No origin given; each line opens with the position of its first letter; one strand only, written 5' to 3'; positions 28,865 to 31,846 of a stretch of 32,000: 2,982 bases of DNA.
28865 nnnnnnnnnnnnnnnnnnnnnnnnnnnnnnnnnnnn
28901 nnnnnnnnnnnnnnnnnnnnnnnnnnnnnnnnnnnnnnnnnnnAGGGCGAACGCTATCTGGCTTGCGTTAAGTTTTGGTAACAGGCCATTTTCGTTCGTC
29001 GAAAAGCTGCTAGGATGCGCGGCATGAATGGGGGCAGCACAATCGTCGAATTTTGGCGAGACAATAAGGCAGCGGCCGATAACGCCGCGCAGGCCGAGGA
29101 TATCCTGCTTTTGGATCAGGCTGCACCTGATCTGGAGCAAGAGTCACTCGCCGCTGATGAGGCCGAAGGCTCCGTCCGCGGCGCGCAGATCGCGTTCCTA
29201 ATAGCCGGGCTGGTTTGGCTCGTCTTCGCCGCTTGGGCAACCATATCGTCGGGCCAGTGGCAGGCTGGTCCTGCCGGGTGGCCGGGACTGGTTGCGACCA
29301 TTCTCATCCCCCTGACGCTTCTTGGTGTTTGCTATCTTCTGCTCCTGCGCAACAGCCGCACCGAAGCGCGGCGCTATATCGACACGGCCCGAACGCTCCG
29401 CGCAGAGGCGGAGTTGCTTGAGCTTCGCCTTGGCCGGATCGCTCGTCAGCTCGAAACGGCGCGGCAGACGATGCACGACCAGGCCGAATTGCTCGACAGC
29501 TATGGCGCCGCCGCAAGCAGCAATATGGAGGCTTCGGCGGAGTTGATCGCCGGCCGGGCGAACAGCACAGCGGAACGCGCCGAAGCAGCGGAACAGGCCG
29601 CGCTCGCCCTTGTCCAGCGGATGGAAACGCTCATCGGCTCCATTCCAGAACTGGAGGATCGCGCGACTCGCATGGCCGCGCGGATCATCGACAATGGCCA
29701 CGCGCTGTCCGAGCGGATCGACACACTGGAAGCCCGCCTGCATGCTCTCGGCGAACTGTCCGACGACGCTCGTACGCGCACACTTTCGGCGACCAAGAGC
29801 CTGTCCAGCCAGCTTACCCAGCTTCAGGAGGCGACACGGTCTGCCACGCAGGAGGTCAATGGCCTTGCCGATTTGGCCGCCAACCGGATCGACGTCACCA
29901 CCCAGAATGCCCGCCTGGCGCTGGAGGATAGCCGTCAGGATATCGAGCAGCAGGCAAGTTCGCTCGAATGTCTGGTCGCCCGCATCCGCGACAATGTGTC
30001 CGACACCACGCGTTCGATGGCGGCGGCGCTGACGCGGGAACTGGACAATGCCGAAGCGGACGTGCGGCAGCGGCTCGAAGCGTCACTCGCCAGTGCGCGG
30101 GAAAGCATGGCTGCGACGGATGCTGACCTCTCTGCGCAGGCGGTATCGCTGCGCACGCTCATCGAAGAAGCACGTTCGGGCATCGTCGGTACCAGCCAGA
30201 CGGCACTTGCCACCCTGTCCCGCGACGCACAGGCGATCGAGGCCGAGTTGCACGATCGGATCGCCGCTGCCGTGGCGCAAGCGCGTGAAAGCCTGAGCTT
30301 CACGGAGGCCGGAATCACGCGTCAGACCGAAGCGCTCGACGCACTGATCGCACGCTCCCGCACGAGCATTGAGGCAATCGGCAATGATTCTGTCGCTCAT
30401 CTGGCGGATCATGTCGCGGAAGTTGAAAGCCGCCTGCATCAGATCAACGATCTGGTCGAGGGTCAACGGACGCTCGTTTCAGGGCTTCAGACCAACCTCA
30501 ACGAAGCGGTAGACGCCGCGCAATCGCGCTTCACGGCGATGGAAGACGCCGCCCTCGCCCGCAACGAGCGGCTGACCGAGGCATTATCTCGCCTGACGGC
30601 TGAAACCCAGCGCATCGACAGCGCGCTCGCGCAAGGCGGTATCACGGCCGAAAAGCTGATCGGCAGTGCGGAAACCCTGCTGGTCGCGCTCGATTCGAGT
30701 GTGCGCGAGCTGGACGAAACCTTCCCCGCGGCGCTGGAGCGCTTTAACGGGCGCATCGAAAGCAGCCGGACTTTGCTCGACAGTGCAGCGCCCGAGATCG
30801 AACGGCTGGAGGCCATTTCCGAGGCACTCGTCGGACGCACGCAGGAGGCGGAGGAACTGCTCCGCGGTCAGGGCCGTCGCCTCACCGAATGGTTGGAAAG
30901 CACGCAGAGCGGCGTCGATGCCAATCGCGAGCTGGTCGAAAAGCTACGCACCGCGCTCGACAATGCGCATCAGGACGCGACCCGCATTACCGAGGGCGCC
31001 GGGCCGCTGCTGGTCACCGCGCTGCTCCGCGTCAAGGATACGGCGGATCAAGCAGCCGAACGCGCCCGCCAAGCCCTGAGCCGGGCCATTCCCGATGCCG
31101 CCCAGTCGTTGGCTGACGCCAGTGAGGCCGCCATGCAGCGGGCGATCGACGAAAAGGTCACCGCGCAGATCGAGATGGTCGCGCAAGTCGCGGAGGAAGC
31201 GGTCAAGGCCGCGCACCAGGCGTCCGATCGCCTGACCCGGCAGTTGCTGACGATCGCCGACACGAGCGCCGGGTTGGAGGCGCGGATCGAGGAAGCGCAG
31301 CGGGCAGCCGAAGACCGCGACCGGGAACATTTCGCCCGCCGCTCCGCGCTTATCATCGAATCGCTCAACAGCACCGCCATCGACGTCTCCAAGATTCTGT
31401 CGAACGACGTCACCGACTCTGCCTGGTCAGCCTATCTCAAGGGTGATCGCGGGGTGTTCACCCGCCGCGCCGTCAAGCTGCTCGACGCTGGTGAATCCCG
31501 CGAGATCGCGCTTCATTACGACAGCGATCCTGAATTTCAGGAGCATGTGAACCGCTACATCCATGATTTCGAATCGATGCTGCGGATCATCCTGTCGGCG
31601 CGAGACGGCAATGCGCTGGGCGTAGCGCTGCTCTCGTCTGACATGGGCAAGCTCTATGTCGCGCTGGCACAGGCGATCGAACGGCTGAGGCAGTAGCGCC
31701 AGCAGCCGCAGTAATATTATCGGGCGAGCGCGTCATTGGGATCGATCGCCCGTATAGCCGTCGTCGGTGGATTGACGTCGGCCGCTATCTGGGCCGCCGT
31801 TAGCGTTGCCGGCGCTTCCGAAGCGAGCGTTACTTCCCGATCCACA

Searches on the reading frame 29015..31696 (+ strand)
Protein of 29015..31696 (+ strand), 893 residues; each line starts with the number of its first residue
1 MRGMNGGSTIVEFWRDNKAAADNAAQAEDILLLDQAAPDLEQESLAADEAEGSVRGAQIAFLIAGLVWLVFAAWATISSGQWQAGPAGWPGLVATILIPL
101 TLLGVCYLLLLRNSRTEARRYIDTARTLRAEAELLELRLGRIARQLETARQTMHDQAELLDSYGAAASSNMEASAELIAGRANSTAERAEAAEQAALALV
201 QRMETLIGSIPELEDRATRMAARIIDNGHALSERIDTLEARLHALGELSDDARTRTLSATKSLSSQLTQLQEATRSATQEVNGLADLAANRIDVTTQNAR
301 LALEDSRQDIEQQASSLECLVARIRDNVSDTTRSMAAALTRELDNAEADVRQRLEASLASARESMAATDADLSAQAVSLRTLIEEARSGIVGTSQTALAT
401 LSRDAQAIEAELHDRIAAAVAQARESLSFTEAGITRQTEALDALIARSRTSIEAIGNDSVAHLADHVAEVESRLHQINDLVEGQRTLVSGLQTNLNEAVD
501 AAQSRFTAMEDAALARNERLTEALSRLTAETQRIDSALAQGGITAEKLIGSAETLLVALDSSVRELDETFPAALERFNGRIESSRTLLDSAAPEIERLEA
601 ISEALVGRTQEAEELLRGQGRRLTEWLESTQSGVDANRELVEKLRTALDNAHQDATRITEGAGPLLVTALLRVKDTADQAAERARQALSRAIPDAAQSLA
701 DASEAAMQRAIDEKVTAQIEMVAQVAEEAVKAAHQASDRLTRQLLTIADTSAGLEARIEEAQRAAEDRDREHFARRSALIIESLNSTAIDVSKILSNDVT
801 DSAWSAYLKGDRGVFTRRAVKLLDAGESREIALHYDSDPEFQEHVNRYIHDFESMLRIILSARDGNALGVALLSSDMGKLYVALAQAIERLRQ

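Call 41: search_protein_families(library=pfam, proteins=[window:29015-31696:+], max_evalue=0.1)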
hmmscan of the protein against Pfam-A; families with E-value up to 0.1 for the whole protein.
window:29015-31696:+ (893 aa): 5 families
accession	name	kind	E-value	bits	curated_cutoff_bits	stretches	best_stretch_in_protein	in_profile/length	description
PF01442.23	Apolipoprotein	-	0.00059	20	90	1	216-366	34-186/190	Apolipoprotein A1/A4/E domain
PF07464.16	ApoLp-III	-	0.001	19.7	36.3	1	326-428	36-137/146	Apolipophorin-III precursor (apoLp-III)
PF17095.10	CAMSAP_CC1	-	0.04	14.2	27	0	300-329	20-49/59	Spectrin-binding region of Ca2+-Calmodulin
PF07889.17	DUF1664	-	0.06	13.8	34.6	0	415-487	45-116/124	Protein of unknown function (DUF1664)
PF07331.16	TctB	-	0.081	13.5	29.1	0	63-115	2-50/137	Tripartite tricarboxylate transporter TctB family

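Call 65: search_protein_families(library=ncbifam, proteins=[window:29015-31696:+], max_evalue=1)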
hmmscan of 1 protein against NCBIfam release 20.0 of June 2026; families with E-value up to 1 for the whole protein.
window:29015-31696:+ (893 aa): 2 families
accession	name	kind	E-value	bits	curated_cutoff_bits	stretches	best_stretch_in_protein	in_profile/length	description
TIGR04211.1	SH3_and_anchor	equivalog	0.006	16.2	65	1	223-327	56-161/198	TIGR04211 family SH3 domain-containing protein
NF046007.1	MAG1450_fam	subfamily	0.032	13.5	425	1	251-332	124-207/317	MAG1450 family lipoprotein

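Call 66: search_protein_families(library=padloc, proteins=[window:29015-31696:+], max_evalue=0.01)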
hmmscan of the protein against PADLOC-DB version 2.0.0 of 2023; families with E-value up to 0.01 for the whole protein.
window:29015-31696:+ (893 aa): 4 families
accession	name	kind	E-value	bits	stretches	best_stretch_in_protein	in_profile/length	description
PDLC03865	LmuB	-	7.6e-05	19.1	1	235-537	575-842/1007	-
PDLC00581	JetC3|JetC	-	0.00021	17.2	1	354-799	745-1184/1473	DUF3584 domain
PDLC00605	ZorA1|ZorA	-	0.00033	17.1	1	261-598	350-690/700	MotA/ExbB/TolQ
PDLC00601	ZorA1|ZorA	-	0.0021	14.8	1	458-741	333-587/699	MotA/ExbB/TolQ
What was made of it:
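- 29015..31696 (+): Divergently transcribed membrane-anchored coiled-coil protein (893 aa as listed; the likely start is the second ATG at 29024, MNGGS...). It has a conserved C-terminal domain and is co-conserved with the operon. Only coiled-coil noise in Pfam, NCBIfam and PADLOC (calls 41, 65, 66).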
